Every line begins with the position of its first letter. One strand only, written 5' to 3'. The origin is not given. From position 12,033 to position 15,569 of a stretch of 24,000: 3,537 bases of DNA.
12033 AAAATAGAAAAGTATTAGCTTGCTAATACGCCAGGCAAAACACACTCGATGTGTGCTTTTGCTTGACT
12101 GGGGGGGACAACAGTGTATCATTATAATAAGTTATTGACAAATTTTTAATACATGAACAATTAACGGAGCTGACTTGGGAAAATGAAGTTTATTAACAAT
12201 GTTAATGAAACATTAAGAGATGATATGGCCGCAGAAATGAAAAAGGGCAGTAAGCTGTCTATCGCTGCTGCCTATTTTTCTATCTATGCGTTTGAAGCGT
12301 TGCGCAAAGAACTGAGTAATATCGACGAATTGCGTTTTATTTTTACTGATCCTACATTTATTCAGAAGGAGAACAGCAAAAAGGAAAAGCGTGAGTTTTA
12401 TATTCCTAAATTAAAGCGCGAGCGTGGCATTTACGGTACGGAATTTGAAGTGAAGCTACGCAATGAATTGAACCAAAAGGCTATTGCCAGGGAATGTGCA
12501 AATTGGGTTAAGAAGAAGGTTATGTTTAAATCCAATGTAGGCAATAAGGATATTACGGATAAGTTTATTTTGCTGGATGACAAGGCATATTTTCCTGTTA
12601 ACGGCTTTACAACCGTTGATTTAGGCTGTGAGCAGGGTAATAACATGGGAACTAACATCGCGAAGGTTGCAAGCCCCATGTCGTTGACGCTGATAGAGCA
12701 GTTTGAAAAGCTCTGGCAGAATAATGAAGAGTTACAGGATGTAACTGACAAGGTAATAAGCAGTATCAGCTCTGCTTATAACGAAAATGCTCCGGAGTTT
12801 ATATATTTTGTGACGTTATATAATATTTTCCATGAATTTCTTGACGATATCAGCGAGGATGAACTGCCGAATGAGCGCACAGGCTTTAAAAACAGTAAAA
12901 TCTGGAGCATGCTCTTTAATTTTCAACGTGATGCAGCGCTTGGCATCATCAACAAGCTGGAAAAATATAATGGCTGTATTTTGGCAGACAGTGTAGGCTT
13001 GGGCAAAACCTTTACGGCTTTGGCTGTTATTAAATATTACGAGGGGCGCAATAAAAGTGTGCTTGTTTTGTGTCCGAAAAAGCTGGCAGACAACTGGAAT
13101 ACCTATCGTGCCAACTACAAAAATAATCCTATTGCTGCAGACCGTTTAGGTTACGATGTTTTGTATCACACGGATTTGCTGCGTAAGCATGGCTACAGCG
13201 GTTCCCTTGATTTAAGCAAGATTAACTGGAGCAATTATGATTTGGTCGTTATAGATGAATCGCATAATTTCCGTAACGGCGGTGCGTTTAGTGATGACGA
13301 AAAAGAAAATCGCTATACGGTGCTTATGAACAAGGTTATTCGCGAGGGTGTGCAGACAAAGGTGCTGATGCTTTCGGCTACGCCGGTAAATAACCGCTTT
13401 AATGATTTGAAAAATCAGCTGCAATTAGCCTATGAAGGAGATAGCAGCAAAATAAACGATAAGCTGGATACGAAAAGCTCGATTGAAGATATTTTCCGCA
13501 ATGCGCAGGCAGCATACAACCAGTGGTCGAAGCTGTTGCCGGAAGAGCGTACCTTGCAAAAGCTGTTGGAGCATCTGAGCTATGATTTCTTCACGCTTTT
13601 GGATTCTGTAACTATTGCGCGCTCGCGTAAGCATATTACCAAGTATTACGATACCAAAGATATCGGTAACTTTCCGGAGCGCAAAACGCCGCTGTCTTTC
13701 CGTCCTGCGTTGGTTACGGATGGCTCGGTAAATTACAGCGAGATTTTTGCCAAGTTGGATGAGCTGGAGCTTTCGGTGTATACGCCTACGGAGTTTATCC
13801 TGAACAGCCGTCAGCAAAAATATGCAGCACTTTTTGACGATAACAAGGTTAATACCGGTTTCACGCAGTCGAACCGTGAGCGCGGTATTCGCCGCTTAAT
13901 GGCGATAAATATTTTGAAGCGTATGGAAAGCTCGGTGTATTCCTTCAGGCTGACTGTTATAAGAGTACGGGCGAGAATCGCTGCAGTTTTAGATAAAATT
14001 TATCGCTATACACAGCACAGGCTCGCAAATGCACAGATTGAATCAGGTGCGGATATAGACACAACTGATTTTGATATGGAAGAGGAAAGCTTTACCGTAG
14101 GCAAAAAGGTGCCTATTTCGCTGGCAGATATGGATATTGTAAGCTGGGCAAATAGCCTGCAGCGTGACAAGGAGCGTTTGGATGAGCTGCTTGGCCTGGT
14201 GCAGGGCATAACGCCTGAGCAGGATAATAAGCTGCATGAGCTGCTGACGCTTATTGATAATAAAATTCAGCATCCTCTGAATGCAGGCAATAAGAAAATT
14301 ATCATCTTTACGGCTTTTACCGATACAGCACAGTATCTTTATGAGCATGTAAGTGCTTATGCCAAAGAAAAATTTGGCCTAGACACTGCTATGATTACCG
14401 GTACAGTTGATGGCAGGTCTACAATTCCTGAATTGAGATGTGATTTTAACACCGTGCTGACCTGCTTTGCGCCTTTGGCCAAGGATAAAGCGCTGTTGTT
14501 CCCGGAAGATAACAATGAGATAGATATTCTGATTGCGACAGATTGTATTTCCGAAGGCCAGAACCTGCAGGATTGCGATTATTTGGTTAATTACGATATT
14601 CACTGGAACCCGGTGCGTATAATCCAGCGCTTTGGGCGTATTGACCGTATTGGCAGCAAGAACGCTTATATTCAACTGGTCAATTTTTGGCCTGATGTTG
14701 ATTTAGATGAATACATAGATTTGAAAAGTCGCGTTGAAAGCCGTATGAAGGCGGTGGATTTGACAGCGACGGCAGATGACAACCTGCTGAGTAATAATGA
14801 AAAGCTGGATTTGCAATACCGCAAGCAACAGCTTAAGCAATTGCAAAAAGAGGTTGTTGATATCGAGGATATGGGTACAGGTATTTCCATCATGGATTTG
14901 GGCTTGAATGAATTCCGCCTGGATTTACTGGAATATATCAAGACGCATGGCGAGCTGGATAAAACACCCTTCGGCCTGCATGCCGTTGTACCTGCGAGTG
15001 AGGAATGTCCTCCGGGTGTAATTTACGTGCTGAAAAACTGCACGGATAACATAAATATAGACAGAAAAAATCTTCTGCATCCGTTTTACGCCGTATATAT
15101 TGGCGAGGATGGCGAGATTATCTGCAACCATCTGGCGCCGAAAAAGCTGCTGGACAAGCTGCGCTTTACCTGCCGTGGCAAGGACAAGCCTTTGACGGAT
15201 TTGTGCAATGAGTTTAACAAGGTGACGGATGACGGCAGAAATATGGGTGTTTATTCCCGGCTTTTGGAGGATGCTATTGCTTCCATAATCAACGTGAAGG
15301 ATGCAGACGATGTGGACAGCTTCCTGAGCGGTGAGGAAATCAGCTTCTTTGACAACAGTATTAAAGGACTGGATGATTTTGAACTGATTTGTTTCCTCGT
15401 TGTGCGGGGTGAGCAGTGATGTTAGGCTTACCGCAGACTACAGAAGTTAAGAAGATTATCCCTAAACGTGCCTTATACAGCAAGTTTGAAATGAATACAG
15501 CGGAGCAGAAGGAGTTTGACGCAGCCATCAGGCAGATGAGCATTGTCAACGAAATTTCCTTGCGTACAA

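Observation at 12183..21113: Four translationally coupled genes join an SNF2/PLD-like helicase and a DUF4391-like protein to a complete Type III Mod/Res pair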

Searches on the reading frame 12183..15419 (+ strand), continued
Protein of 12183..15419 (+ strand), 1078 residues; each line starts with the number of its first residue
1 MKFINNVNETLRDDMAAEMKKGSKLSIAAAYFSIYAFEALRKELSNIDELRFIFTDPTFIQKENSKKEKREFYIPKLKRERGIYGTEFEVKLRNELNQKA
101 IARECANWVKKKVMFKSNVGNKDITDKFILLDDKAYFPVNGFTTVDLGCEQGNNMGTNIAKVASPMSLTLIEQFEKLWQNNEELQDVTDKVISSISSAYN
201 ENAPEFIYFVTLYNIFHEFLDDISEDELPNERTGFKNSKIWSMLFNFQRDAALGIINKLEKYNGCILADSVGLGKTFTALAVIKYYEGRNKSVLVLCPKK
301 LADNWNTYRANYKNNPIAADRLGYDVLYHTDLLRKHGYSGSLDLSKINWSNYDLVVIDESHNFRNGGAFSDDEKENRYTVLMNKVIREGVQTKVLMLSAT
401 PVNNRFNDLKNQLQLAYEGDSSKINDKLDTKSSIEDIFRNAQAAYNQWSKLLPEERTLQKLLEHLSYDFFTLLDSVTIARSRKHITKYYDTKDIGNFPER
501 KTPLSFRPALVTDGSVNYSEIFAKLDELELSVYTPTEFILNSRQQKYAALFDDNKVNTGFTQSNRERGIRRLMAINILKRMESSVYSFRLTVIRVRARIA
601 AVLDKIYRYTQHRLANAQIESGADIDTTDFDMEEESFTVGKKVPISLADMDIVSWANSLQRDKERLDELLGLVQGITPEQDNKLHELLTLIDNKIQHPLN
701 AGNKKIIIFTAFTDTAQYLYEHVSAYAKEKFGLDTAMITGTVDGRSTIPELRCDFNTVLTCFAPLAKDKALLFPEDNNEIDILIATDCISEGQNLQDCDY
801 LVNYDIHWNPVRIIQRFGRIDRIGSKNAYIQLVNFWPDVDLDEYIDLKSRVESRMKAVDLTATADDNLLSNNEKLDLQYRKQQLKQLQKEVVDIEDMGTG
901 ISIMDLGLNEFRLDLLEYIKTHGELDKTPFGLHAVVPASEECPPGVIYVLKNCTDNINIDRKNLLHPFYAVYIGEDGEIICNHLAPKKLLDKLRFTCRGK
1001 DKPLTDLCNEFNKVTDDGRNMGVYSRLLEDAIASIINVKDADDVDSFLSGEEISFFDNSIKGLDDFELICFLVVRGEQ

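Call 103: find_homologous_proteins(query=A7, max_evalue=1e-30)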
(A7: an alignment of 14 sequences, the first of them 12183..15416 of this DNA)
Query A7 (14 sequences) (1078 aa, profile of the alignment): 8000 proteins with E <= 1e-30 among 8000 candidates; the best 120 are listed.
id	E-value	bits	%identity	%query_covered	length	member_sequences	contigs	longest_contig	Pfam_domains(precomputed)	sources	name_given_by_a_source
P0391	0.0e+0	1940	68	100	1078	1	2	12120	PF00270.36,PF00176.30,PF00271.38,PF04851.22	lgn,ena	-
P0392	0.0e+0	1940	68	100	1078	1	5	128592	PF00270.36,PF00176.30,PF00271.38,PF04851.22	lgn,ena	-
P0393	0.0e+0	1940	68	100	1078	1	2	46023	PF00270.36,PF00176.30,PF00271.38,PF04851.22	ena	-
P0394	0.0e+0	1940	68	100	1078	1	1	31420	PF00270.36,PF00176.30,PF00271.38,PF04851.22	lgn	-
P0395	0.0e+0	1940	68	100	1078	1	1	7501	PF00270.36,PF00176.30,PF00271.38,PF04851.22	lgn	-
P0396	0.0e+0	1940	68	100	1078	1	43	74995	PF00270.36,PF00176.30,PF00271.38,PF04851.22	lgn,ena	-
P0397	0.0e+0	1940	68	100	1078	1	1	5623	PF00270.36,PF00176.30,PF00271.38,PF04851.22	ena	-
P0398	0.0e+0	1940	68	100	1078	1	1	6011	PF00270.36,PF00176.30,PF00271.38,PF04851.22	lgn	-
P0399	0.0e+0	1940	68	100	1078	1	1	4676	PF00270.36,PF00176.30,PF00271.38,PF04851.22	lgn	-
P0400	0.0e+0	1939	68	100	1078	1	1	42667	PF00270.36,PF00176.30,PF00271.38,PF04851.22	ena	-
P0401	0.0e+0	1939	68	100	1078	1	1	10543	PF00270.36,PF00176.30,PF00271.38,PF04851.22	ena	-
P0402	0.0e+0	1939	68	100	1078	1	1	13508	PF00270.36,PF00176.30,PF00271.38,PF04851.22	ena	-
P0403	0.0e+0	1939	68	100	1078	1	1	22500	PF00270.36,PF00176.30,PF00271.38,PF04851.22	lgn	-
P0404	0.0e+0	1939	68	100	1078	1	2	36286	PF00270.36,PF00176.30,PF00271.38,PF04851.22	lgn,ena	-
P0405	0.0e+0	1938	68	100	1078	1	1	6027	PF00270.36,PF00176.30,PF00271.38,PF04851.22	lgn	-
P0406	0.0e+0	1938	68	100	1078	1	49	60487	PF00270.36,PF00176.30,PF00271.38,PF04851.22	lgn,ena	-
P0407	0.0e+0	1938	68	100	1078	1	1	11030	PF00270.36,PF00176.30,PF00271.38,PF04851.22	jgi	jgi:hypothetical protein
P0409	0.0e+0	1938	68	100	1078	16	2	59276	PF00270.36,PF00176.30,PF00271.38,PF04851.22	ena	-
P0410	0.0e+0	1938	68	100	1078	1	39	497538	PF00270.36,PF00176.30,PF00271.38,PF04851.22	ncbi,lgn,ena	-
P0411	0.0e+0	1938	68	100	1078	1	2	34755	PF00270.36,PF00176.30,PF00271.38,PF04851.22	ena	-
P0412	0.0e+0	1938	68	100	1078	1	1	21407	PF00270.36,PF00176.30,PF00271.38,PF04851.22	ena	-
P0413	0.0e+0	1938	68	100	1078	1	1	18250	PF00270.36,PF00176.30,PF00271.38,PF04851.22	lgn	-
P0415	0.0e+0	1938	68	100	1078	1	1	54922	PF00270.36,PF00176.30,PF00271.38,PF04851.22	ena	-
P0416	0.0e+0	1938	68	100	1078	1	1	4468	PF00176.30,PF00271.38,PF04851.22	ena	-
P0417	0.0e+0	1938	68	100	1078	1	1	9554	PF00270.36,PF00176.30,PF00271.38,PF04851.22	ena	-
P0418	0.0e+0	1938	68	100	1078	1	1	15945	PF00270.36,PF00176.30,PF00271.38,PF04851.22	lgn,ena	-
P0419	0.0e+0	1937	68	100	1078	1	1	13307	PF00270.36,PF00176.30,PF00271.38,PF04851.22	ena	-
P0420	0.0e+0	1937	68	100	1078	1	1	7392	PF00270.36,PF00176.30,PF00271.38,PF04851.22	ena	-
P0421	0.0e+0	1937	68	100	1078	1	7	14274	PF00270.36,PF00176.30,PF00271.38,PF04851.22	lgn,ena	-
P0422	0.0e+0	1937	68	100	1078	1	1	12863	PF00176.30,PF00271.38,PF04851.22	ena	-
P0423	0.0e+0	1937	68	100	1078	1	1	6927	PF00176.30,PF00271.38,PF04851.22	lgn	-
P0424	0.0e+0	1937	68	100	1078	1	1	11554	PF00270.36,PF00176.30,PF00271.38,PF04851.22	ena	-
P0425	0.0e+0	1937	68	100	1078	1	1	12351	PF00270.36,PF00176.30,PF00271.38,PF04851.22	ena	-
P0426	0.0e+0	1937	68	100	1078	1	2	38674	PF00270.36,PF00176.30,PF00271.38,PF04851.22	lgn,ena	-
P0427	0.0e+0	1937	68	100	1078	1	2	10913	PF00270.36,PF00176.30,PF00271.38,PF04851.22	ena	-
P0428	0.0e+0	1937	68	100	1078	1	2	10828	PF00270.36,PF00176.30,PF00271.38,PF04851.22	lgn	-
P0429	0.0e+0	1937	68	100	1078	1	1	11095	PF00270.36,PF00176.30,PF00271.38,PF04851.22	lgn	-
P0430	0.0e+0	1937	68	100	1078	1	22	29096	PF00270.36,PF00176.30,PF00271.38,PF04851.22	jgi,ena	-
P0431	0.0e+0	1936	68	100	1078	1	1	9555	PF00270.36,PF00176.30,PF00271.38,PF04851.22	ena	-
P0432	0.0e+0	1936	68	100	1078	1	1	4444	PF00270.36,PF00176.30,PF00271.38,PF04851.22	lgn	-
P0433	0.0e+0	1936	68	100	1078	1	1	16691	PF00176.30,PF00271.38,PF04851.22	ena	-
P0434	0.0e+0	1936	68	100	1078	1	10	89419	PF00176.30,PF00271.38,PF04851.22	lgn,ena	-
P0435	0.0e+0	1936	68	100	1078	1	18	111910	PF00270.36,PF00176.30,PF00271.38,PF04851.22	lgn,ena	-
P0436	0.0e+0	1936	68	100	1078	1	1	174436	PF00176.30,PF00271.38,PF04851.22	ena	-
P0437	0.0e+0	1936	68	100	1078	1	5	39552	PF00270.36,PF00176.30,PF00271.38,PF04851.22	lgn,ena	-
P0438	0.0e+0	1936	68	100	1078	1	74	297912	PF00176.30,PF00271.38,PF04851.22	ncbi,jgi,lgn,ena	-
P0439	0.0e+0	1936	68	100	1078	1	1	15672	PF00270.36,PF00176.30,PF00271.38,PF04851.22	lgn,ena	-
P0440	0.0e+0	1936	68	100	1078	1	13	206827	PF00270.36,PF00176.30,PF00271.38,PF04851.22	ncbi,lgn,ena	-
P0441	0.0e+0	1936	68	100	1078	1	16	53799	PF00270.36,PF00176.30,PF00271.38,PF04851.22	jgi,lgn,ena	-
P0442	0.0e+0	1936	67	100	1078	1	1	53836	PF00270.36,PF00176.30,PF00271.38,PF04851.22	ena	-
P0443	0.0e+0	1936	68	100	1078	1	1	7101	PF00270.36,PF00176.30,PF00271.38,PF04851.22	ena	-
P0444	0.0e+0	1936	68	100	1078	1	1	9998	PF00270.36,PF00176.30,PF00271.38,PF04851.22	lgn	-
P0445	0.0e+0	1936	68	100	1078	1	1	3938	PF00270.36,PF00176.30,PF00271.38,PF04851.22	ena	-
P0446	0.0e+0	1936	68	100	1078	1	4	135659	PF00270.36,PF00176.30,PF00271.38,PF04851.22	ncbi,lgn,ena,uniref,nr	ncbi:helicase-related protein [Eisenbergiella massiliensis]|uniref:helicase-related protein n=1 Tax=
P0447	0.0e+0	1936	67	100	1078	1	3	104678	PF00176.30,PF00271.38,PF04851.22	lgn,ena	-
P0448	0.0e+0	1936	68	100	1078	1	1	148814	PF00176.30,PF00271.38,PF04851.22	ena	-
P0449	0.0e+0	1936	68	100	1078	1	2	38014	PF00270.36,PF00176.30,PF00271.38,PF04851.22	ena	-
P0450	0.0e+0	1935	68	100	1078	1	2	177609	PF00176.30,PF00271.38,PF04851.22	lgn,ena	-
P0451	0.0e+0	1935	68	100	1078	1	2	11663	PF00270.36,PF00176.30,PF00271.38,PF04851.22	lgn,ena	-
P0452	0.0e+0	1935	68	100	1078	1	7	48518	PF00176.30,PF00271.38,PF04851.22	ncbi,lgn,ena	-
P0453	0.0e+0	1935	67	100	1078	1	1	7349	PF00176.30,PF00271.38,PF04851.22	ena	-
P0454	0.0e+0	1935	68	100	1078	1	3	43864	PF00270.36,PF00176.30,PF00271.38,PF04851.22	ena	-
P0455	0.0e+0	1935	68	100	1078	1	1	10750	PF00176.30,PF00271.38,PF04851.22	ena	-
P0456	0.0e+0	1935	68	100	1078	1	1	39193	PF00270.36,PF00176.30,PF00271.38,PF04851.22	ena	-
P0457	0.0e+0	1935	68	100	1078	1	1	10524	PF00270.36,PF00176.30,PF00271.38,PF04851.22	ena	-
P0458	0.0e+0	1935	68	100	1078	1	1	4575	PF00270.36,PF00176.30,PF00271.38,PF04851.22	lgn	-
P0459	0.0e+0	1935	67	100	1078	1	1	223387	PF00270.36,PF00176.30,PF00271.38,PF04851.22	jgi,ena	-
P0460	0.0e+0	1935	68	100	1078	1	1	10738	PF00176.30,PF00271.38,PF04851.22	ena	-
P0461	0.0e+0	1935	68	100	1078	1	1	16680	PF00270.36,PF00176.30,PF00271.38,PF04851.22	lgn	-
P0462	0.0e+0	1935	68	100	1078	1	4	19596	PF00270.36,PF00176.30,PF00271.38,PF04851.22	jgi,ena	-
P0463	0.0e+0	1935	68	100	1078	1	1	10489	PF00270.36,PF00176.30,PF00271.38,PF04851.22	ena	-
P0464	0.0e+0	1935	67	100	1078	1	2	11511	PF00270.36,PF00176.30,PF00271.38,PF04851.22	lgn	-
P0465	0.0e+0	1935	68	100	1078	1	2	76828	PF00270.36,PF00176.30,PF00271.38,PF04851.22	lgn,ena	-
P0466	0.0e+0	1935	68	100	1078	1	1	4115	PF00270.36,PF00176.30,PF00271.38,PF04851.22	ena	-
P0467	0.0e+0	1935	68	100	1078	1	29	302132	PF00270.36,PF00176.30,PF00271.38,PF04851.22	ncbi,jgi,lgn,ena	-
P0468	0.0e+0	1934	67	100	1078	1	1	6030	PF00270.36,PF00176.30,PF00271.38,PF04851.22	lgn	-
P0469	0.0e+0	1934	68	100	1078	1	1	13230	PF00270.36,PF00176.30,PF00271.38,PF04851.22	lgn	-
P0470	0.0e+0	1934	68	100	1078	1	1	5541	PF00270.36,PF00176.30,PF00271.38,PF04851.22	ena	-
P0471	0.0e+0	1934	67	100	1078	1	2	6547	PF00270.36,PF00176.30,PF00271.38,PF04851.22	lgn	-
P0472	0.0e+0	1934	68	100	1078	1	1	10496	PF00270.36,PF00176.30,PF00271.38,PF04851.22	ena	-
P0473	0.0e+0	1934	68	100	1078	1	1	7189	PF00176.30,PF00271.38,PF04851.22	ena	-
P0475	0.0e+0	1934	68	100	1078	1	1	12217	PF00270.36,PF00176.30,PF00271.38,PF04851.22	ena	-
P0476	0.0e+0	1934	68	100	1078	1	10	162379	PF00270.36,PF00176.30,PF00271.38,PF04851.22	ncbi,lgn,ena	-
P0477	0.0e+0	1934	68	100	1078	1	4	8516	PF00270.36,PF00176.30,PF00271.38,PF04851.22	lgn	-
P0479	0.0e+0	1934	68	100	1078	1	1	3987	PF00270.36,PF00176.30,PF00271.38,PF04851.22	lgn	-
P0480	0.0e+0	1934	68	100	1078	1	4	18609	PF00270.36,PF00176.30,PF00271.38,PF04851.22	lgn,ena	-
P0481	0.0e+0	1934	67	100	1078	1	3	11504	PF00270.36,PF00176.30,PF00271.38,PF04851.22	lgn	-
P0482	0.0e+0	1934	68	100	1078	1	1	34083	PF00270.36,PF00176.30,PF00271.38,PF04851.22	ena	-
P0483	0.0e+0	1934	68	100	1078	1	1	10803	PF00270.36,PF00176.30,PF00271.38,PF04851.22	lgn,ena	-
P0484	0.0e+0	1934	68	100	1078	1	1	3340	PF00270.36,PF00176.30,PF00271.38,PF04851.22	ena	-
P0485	0.0e+0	1934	67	100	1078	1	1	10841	PF00176.30,PF00271.38,PF04851.22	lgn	-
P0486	0.0e+0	1934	68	100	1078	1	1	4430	PF00176.30,PF00271.38,PF04851.22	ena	-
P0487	0.0e+0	1934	68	100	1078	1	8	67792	PF00176.30,PF00271.38,PF04851.22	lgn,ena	-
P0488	0.0e+0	1934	68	100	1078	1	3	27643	PF00270.36,PF00176.30,PF00271.38,PF04851.22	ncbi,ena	-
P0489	0.0e+0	1934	68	100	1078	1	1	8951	PF00270.36,PF00176.30,PF00271.38,PF04851.22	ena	-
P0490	0.0e+0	1934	68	100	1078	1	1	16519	PF00270.36,PF00176.30,PF00271.38,PF04851.22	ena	-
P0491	0.0e+0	1934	67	100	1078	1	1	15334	PF00270.36,PF00176.30,PF00271.38,PF04851.22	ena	-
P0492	0.0e+0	1934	67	100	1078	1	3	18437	PF00176.30,PF00271.38,PF04851.22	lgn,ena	-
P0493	0.0e+0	1934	68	100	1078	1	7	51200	PF00176.30,PF00271.38,PF04851.22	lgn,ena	-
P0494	0.0e+0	1934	67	100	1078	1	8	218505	PF00270.36,PF00176.30,PF00271.38,PF04851.22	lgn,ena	-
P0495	0.0e+0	1934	67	100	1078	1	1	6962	PF00270.36,PF00176.30,PF00271.38,PF04851.22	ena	-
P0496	0.0e+0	1934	68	100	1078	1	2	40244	PF00176.30,PF00271.38,PF04851.22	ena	-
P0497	0.0e+0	1934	67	100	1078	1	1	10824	PF00270.36,PF00176.30,PF00271.38,PF04851.22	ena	-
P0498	0.0e+0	1934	68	100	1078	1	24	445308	PF00270.36,PF00176.30,PF00271.38,PF04851.22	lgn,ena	-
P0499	0.0e+0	1934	68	100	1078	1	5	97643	PF00270.36,PF00176.30,PF00271.38,PF04851.22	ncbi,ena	-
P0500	0.0e+0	1934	67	100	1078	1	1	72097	PF00270.36,PF00176.30,PF00271.38,PF04851.22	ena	-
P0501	0.0e+0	1934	68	100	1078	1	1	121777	PF00270.36,PF00176.30,PF00271.38,PF04851.22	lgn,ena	-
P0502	0.0e+0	1934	68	100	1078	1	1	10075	PF00176.30,PF00271.38,PF04851.22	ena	-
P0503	0.0e+0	1934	68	100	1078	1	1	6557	PF00270.36,PF00176.30,PF00271.38,PF04851.22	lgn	-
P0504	0.0e+0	1934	68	100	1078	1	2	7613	PF00270.36,PF00176.30,PF00271.38,PF04851.22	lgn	-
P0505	0.0e+0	1934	67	100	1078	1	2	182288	PF00270.36,PF00176.30,PF00271.38,PF04851.22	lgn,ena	-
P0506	0.0e+0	1934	68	100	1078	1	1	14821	PF00270.36,PF00176.30,PF00271.38,PF04851.22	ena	-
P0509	0.0e+0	1934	68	100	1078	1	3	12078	PF00270.36,PF00176.30,PF00271.38,PF04851.22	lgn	-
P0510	0.0e+0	1934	68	100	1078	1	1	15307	PF00270.36,PF00176.30,PF00271.38,PF04851.22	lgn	-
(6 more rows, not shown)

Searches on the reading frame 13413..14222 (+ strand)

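Call 57: search_protein_families(library=pfam, proteins=[window:13413-14222:+], max_evalue=10)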
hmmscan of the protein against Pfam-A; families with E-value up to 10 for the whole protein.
window:13413-14222:+ (270 aa): 2 families
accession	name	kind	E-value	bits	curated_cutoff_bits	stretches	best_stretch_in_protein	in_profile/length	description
PF02561.19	FliS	-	0.056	14.2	26.7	1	186-211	67-92/115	Flagellar protein FliS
PF00817.25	IMS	-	0.19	12.1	23.2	1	150-249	37-120/148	impB/mucB/samB family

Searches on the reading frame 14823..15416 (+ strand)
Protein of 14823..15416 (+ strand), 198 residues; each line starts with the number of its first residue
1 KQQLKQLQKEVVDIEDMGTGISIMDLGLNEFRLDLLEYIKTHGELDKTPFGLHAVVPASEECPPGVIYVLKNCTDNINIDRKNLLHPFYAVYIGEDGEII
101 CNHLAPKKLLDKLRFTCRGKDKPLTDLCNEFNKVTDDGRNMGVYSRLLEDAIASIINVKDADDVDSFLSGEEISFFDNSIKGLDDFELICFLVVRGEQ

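Call 57: search_protein_families(library=pfam, proteins=[window:14823-15416:+], max_evalue=10)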
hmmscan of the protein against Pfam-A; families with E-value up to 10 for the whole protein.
window:14823-15416:+ (198 aa): 1 family
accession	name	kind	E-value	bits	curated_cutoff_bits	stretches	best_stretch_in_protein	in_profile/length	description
PF06810.17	Phage_scaffold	-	0.18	12.2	35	1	156-185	106-136/170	Phage capsid assembly scaffolding protein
